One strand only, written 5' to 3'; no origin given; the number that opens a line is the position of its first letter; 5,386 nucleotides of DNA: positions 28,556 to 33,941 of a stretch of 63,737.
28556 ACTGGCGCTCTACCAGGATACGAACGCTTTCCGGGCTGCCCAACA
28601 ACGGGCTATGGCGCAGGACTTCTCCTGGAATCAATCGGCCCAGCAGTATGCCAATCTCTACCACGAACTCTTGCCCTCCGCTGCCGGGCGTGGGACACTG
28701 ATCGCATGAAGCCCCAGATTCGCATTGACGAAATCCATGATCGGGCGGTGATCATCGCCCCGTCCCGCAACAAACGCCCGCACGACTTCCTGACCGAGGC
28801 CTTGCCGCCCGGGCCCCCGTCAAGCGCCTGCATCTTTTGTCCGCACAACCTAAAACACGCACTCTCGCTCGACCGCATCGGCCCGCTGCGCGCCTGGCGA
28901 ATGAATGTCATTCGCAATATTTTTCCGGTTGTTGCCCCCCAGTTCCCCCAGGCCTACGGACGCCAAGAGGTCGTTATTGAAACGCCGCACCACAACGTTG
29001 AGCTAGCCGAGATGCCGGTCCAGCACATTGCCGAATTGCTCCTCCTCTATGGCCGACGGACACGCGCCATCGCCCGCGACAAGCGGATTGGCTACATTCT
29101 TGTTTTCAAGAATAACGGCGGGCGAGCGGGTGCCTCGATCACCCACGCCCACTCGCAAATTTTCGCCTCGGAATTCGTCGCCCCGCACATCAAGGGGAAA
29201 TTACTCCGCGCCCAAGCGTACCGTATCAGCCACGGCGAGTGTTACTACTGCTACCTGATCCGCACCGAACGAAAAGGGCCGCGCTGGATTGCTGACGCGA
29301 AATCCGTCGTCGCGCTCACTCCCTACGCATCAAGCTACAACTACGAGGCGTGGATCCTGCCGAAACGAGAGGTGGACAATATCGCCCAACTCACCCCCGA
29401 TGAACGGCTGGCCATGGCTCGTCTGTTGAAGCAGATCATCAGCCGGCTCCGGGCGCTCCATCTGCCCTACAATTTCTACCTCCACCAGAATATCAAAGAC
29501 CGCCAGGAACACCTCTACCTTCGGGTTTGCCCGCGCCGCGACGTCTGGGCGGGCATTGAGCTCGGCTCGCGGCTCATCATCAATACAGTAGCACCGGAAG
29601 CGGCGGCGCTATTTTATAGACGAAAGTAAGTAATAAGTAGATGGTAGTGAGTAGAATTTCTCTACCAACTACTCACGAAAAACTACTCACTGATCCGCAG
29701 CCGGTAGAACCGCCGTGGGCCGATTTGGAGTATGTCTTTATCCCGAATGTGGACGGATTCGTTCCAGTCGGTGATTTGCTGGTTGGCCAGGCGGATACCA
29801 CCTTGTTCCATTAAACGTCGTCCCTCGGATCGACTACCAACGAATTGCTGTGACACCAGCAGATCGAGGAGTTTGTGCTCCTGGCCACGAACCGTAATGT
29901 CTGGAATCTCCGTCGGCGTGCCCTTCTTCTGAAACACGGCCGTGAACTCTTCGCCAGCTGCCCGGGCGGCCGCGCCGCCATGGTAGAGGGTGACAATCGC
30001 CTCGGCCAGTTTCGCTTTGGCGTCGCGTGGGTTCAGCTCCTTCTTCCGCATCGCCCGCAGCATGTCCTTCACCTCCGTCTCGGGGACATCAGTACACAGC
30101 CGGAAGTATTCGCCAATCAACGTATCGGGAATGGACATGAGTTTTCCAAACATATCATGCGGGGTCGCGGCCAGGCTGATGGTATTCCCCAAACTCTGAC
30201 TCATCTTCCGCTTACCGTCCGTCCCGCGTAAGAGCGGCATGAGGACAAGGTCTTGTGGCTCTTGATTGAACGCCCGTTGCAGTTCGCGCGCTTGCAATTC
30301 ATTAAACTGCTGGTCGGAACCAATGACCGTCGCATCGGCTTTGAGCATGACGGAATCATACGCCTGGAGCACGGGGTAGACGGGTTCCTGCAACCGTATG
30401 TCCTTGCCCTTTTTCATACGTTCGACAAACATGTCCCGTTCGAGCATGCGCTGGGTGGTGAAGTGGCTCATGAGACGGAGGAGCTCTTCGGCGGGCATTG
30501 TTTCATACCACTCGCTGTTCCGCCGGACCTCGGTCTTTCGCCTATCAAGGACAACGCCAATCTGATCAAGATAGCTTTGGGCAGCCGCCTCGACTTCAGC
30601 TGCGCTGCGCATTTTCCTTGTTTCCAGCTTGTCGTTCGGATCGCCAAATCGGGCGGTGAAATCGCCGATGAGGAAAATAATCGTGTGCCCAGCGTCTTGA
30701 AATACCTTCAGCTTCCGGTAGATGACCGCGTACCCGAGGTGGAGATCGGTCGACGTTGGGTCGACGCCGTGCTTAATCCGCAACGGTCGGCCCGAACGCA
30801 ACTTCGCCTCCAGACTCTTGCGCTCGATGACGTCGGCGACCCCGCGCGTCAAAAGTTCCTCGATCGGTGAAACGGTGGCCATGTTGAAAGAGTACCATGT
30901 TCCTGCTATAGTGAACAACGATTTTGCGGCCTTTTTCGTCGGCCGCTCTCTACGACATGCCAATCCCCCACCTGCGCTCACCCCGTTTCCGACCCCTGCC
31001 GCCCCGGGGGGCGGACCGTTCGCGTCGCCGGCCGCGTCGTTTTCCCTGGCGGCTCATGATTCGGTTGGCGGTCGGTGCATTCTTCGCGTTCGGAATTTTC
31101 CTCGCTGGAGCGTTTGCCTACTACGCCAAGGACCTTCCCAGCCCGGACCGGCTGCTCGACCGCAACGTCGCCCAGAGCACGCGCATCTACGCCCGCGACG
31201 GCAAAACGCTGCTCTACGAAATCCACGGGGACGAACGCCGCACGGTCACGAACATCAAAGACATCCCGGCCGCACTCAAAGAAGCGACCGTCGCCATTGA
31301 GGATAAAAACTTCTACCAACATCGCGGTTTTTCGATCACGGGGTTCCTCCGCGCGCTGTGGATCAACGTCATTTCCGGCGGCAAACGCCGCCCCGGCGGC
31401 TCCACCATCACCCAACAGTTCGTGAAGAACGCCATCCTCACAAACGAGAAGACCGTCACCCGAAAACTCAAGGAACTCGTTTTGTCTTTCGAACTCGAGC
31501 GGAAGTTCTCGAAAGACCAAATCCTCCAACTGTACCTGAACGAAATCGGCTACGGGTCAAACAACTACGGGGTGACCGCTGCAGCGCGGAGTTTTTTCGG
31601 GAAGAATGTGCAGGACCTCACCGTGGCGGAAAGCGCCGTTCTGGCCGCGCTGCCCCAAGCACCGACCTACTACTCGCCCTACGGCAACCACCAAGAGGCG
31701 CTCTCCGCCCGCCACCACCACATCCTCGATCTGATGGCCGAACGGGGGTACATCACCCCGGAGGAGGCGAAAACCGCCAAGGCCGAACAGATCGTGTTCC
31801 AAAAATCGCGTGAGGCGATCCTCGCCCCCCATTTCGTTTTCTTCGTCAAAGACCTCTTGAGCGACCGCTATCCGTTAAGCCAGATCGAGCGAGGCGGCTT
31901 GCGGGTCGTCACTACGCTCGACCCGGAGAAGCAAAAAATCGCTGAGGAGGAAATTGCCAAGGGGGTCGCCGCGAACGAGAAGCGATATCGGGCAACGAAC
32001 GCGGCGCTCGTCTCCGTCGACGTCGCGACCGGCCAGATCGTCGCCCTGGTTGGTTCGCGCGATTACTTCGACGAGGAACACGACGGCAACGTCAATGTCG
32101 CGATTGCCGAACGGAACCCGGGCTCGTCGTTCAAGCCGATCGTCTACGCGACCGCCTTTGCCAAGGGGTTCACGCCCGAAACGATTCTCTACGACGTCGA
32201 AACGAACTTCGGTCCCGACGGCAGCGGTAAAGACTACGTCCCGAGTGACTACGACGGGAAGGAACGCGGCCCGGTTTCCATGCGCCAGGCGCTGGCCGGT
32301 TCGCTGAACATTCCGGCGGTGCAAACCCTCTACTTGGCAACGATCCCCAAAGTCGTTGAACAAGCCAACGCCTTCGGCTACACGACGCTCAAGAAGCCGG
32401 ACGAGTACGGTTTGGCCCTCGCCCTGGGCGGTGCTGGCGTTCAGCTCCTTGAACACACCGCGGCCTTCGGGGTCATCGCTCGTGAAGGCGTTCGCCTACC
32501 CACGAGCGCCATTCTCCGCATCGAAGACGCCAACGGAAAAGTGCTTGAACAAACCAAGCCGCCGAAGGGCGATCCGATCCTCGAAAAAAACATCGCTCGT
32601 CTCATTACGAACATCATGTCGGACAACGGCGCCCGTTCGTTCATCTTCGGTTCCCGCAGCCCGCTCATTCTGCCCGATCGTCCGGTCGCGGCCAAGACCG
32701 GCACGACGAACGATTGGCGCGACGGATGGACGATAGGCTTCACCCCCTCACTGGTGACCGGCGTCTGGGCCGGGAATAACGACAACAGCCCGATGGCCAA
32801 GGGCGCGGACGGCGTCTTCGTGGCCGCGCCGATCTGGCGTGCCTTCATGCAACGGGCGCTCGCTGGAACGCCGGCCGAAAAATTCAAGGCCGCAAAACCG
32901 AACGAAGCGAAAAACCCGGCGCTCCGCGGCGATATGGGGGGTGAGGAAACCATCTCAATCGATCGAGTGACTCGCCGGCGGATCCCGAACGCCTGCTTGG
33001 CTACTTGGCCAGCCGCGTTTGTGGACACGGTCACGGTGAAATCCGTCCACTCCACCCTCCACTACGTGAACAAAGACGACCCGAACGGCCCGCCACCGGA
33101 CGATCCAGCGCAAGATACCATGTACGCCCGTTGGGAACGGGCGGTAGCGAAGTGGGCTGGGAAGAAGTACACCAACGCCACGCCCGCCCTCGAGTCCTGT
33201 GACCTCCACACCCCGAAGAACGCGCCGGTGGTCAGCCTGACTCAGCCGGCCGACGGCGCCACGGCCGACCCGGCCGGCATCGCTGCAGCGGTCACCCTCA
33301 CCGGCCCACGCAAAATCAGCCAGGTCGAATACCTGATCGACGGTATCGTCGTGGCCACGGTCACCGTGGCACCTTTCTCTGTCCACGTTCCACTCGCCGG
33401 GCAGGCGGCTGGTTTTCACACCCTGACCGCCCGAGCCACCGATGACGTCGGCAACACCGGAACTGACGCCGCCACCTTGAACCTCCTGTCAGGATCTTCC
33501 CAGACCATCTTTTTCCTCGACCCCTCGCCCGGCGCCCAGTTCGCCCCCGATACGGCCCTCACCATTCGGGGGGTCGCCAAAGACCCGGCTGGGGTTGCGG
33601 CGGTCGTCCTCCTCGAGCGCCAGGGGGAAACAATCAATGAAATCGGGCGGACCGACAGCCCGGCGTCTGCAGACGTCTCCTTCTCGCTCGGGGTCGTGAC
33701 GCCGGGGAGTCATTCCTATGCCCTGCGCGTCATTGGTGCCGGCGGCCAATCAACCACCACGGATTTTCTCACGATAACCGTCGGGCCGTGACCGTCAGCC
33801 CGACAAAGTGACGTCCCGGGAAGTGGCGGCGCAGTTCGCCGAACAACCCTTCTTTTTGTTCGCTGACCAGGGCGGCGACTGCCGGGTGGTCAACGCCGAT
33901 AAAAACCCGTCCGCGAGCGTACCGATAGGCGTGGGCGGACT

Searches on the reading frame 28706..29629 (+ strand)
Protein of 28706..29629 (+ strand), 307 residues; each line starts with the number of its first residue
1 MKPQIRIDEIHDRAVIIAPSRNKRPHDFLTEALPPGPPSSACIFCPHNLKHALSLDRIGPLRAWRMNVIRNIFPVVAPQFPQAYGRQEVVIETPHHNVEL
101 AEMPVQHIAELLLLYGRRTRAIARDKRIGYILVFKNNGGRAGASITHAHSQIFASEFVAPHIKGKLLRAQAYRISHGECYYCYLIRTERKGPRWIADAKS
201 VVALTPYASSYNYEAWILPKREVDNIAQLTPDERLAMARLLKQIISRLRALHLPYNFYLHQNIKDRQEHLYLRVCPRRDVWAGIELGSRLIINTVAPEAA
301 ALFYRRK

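Call 9: search_protein_families(library=pfam, proteins=[window:28706-29629:+], max_evalue=0.0001)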
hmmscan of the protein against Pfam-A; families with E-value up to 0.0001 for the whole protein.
window:28706-29629:+ (307 aa): 3 families
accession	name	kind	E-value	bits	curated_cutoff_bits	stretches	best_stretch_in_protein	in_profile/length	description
PF01087.27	GalP_UDP_transf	-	8.1e-14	52.9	22.1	1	81-158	106-183/184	Galactose-1-phosphate uridyl transferase, N-terminal domain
PF16285.10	DUF4931_N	-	1.2e-06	29.1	24.1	1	68-153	40-119/124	Domain of unknown function (DUF4931) N-terminal domain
PF01230.28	HIT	-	9e-05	23.5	21.5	0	195-258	9-74/98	HIT domain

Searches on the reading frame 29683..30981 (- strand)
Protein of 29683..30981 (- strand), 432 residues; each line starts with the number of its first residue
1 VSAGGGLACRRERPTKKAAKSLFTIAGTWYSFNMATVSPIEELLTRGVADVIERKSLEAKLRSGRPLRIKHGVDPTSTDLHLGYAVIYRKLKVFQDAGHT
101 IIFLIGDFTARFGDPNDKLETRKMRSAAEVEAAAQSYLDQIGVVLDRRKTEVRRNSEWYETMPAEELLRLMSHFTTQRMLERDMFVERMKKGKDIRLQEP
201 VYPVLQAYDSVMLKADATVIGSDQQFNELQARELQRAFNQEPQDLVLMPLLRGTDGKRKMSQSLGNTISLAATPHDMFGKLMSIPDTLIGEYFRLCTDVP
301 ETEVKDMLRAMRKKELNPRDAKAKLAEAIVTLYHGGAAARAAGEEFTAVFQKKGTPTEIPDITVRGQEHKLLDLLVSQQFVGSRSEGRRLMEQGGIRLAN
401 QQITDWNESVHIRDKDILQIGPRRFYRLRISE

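Call 9: search_protein_families(library=pfam, proteins=[window:29683-30981:-], max_evalue=0.0001)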
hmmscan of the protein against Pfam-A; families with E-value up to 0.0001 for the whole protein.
window:29683-30981:- (432 aa): 2 families
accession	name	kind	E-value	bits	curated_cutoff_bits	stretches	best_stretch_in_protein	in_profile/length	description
PF00579.31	tRNA-synt_1b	-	3.9e-70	236.9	21.1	1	64-351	3-292/292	tRNA synthetases class I (W and Y)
PF22421.1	SYY_C-terminal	-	7.9e-07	29.3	27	1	357-414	7-64/83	Tyrosine--tRNA ligase SYY-like C-terminal domain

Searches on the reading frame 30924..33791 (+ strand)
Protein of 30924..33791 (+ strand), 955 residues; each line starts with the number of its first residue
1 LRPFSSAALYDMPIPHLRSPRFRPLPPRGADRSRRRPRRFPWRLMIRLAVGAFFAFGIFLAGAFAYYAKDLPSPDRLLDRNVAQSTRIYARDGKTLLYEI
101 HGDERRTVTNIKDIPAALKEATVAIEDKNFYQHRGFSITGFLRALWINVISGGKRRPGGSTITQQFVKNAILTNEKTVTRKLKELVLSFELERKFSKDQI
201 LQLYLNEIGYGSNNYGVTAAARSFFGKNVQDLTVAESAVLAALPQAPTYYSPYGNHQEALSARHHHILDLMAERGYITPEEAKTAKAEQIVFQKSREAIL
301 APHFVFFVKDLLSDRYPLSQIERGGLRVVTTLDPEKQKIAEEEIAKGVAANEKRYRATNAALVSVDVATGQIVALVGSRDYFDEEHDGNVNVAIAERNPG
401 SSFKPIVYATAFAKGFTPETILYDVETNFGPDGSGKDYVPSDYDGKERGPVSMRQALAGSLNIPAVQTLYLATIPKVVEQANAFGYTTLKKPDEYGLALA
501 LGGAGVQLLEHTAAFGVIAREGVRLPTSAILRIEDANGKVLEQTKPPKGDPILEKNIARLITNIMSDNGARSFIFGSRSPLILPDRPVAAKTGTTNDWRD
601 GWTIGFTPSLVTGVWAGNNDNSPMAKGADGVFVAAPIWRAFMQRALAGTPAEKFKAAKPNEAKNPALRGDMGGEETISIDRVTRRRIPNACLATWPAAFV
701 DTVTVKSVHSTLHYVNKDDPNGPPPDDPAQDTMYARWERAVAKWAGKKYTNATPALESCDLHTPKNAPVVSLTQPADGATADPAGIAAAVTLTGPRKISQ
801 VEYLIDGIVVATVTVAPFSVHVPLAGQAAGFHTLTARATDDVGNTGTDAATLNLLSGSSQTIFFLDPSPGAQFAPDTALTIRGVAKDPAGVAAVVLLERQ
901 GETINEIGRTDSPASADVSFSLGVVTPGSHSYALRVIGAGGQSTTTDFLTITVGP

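Call 9: search_protein_families(library=pfam, proteins=[window:30924-33791:+], max_evalue=0.0001)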
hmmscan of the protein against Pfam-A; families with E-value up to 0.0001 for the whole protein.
window:30924-33791:+ (955 aa): 3 families
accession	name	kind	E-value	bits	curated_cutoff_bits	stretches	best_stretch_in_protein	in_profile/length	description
PF00912.28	Transgly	-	9.9e-61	204.7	27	1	96-271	4-177/178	Transglycosylase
PF00905.27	Transpeptidase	-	2.2e-18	66.9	22.1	1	362-643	3-299/299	Penicillin binding protein transpeptidase domain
PF17957.7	Big_7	-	2.1e-14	54.3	24.1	1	768-836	1-70/70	Bacterial Ig domain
